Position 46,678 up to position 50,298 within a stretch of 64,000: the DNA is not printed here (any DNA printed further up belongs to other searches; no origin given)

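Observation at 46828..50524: Two-gene module: membrane-spanning wHTH-STAND NTPase-TPR protein translationally coupled to a small beta-rich protein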

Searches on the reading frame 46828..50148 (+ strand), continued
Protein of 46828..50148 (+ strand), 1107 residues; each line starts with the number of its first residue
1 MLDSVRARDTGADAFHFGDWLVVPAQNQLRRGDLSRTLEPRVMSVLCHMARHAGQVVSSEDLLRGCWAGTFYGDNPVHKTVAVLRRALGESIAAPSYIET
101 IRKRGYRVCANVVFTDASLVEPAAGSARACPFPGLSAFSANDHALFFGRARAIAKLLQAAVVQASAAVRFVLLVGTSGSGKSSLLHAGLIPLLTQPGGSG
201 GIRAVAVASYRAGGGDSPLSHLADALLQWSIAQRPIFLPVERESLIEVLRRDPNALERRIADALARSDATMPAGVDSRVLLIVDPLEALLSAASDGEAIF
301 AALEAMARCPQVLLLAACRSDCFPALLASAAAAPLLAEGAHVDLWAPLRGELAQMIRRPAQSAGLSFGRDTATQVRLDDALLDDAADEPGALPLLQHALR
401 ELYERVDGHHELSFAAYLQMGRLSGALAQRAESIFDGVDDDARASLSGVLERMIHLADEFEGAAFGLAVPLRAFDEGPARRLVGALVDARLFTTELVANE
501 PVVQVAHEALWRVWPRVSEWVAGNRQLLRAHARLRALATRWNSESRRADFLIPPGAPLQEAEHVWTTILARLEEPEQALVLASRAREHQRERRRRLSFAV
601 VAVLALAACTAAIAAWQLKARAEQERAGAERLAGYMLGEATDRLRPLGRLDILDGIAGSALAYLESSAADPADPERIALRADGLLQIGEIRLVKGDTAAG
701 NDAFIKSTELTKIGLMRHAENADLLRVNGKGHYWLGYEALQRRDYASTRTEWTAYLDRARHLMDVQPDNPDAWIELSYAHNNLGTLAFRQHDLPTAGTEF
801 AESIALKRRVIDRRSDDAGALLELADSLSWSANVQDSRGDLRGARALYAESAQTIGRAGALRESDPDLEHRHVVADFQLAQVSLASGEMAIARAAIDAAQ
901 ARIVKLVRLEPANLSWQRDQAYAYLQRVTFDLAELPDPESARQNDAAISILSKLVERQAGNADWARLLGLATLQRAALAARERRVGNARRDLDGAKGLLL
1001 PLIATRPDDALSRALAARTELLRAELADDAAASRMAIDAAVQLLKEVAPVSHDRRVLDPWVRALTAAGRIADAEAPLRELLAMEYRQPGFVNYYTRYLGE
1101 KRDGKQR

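Call 76: fold_search(model_id=the predicted structure, library=pdb)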
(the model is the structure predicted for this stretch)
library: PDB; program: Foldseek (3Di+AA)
matches with E <= 10: 1621; with E <= 0.001: 286
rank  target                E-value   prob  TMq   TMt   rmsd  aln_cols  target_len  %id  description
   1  9hvq_Q                4.7e-10  1.00  0.13  0.15  35.7       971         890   12  Structure of the transcribing Pol II-DSIF-PAF-SPT6-RECQL5 complex (released 2025-07-16)
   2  9rtt_Q                3.8e-09  1.00  0.12  0.14  31.6       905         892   13  Activated Elongation Complex with IWS1 and ELOF1 (released 2025-09-03)
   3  1w3b_A                2.1e-08  1.00  0.21  0.46   9.8       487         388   14  The superhelical TPR domain of O-linked GlcNAc transferase reveals structural similarities to importin alpha. (released 2004-09-09)
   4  1w3b_B                4.1e-08  1.00  0.21  0.45   9.7       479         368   15  The superhelical TPR domain of O-linked GlcNAc transferase reveals structural similarities to importin alpha. (released 2004-09-09)
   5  8bbg_D                4.4e-08  1.00  0.18  0.16  31.6       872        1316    9  Structure of the IFT-A complex; anterograde IFT-A train model (released 2022-12-21)
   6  6eou                  6.0e-08  1.00  0.21  0.50   8.7       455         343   14  O-GlcNAc transferase TPR domain with the intellectual disability associated mutation L254F (released 2018-05-09)
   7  8fgw_D                6.0e-08  1.00  0.18  0.16  32.2      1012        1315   11  Human IFT-A complex structures provide molecular insights into ciliary transport (released 2023-02-22)
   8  8bbe_D                6.2e-08  1.00  0.18  0.27  23.4       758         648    8  Structure of the IFT-A complex; IFT-A2 module (released 2022-12-21)
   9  4buj_B                7.3e-08  1.00  0.16  0.14  34.2      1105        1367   10  Crystal structure of the S. cerevisiae Ski2-3-8 complex (released 2013-08-28)
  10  7dkh_A                1.3e-07  1.00  0.11  0.13  36.1       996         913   11  Crystal structure of the Ctr9/Paf1/Cdc73/Rtf1 quaternary complex (released 2021-11-24)
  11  8chy                  1.6e-07  1.00  0.20  0.66   6.4       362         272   13  Crystal structure of an 8-repeat consensus TPR superhelix with Zinc. (released 2024-02-21)
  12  7qdr_B                1.6e-07  1.00  0.19  0.17  28.1       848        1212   12  Apo human SKI complex in the closed state (released 2022-02-02)
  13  8q9t_E                2.0e-07  1.00  0.15  0.16  28.7       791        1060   10  CryoEM structure of a S. Cerevisiae Ski238 complex bound to RNA (released 2023-11-29)
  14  8dtf_A                2.3e-07  1.00  0.13  0.17  17.3       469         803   13  Cryo-EM structure of the full length Arabidopsis SPY with complete TPRs (released 2023-03-08)
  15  7xn7_q                2.4e-07  1.00  0.12  0.14  34.5       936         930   12  RNA polymerase II elongation complex containing Spt4/5, Elf1, Spt6, Spn1 and Paf1C (released 2022-09-07)
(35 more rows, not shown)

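Call 81: search_dna_similar(query=window:46828-50148:+, collection=plasmids, mode=protein, max_evalue=1e-20, max_rows=12)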
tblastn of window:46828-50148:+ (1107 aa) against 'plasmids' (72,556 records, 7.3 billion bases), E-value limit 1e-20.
Records with a match: 5; places in all: 5; records where one place covers at least 80% of the query: 1.
Best place of each record, by identity: <60% 5.
By first word of the organism name: Niveispirillum 1; Mesorhizobium 1; Sinorhizobium 1; Ensifer 1; Candidatus 1.
By predicted mobility (MOB-suite, as given by PLSDB): non-mobilizable 4; conjugative 1.
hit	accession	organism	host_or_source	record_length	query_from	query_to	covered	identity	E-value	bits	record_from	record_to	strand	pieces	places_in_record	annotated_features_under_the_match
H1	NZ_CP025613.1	Niveispirillum cyanobacteriorum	sing cell,cyanobacterial aggregates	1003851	12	920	82%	36.8%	4e-109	384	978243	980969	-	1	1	none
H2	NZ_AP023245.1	Mesorhizobium sp. 113-3-3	Lotus japonicus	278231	131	580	41%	36.4%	6e-33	147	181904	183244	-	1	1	winged helix-turn-helix domain-containing protein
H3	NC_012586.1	Sinorhizobium fredii NGR234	-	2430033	131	567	39%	36.4%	2e-31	142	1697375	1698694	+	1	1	record has no annotation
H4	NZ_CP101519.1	Ensifer adhaerens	cell cuture,rhizosphere soil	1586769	131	580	41%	33.9%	8e-28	130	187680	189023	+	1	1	none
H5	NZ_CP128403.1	Candidatus Chlorohelix allophototropha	Single colony of Candidatus Chlorohelix ...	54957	123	521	36%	32.8%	5e-27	127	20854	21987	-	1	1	SUMF1/EgtB/PvdO family nonheme iron enzyme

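Call 82: search_dna_similar(query=window:46828-50148:+, collection=phages, mode=protein, max_evalue=1e-10, max_rows=8)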
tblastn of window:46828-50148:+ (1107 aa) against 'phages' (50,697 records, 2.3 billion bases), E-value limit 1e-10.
Records with a match: 1; places in all: 1; records where one place covers at least 80% of the query: 0.
Best place of each record, by identity: <60% 1.
By first word of the organism name: Bacteriophage 1.
By host as written in the record: - 1.
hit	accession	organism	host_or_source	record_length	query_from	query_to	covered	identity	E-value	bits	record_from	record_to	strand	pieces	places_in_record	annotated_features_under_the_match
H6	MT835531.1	Bacteriophage sp.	human fecal samples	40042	122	546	38%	33.4%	4e-15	87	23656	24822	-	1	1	record has no annotation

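Call 83: get_annotated_region(hit=H1, flank=2500)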
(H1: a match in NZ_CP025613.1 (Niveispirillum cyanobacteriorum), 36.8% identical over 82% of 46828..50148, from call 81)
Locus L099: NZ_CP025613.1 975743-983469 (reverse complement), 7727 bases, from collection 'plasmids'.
description: Niveispirillum cyanobacteriorum strain TH16 plasmid unnamed1, complete sequence
organism: Niveispirillum cyanobacteriorum (NCBI taxid 1612173)
taxonomy: Bacteria; Pseudomonadota; Alphaproteobacteria; Rhodospirillales; Azospirillaceae; Niveispirillum; Niveispirillum cyanobacteriorum
host: -; source: sing cell,cyanobacterial aggregates; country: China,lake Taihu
typing (MOB-suite, as given by PLSDB): non-mobilizable; mating-pair formation MPF_T
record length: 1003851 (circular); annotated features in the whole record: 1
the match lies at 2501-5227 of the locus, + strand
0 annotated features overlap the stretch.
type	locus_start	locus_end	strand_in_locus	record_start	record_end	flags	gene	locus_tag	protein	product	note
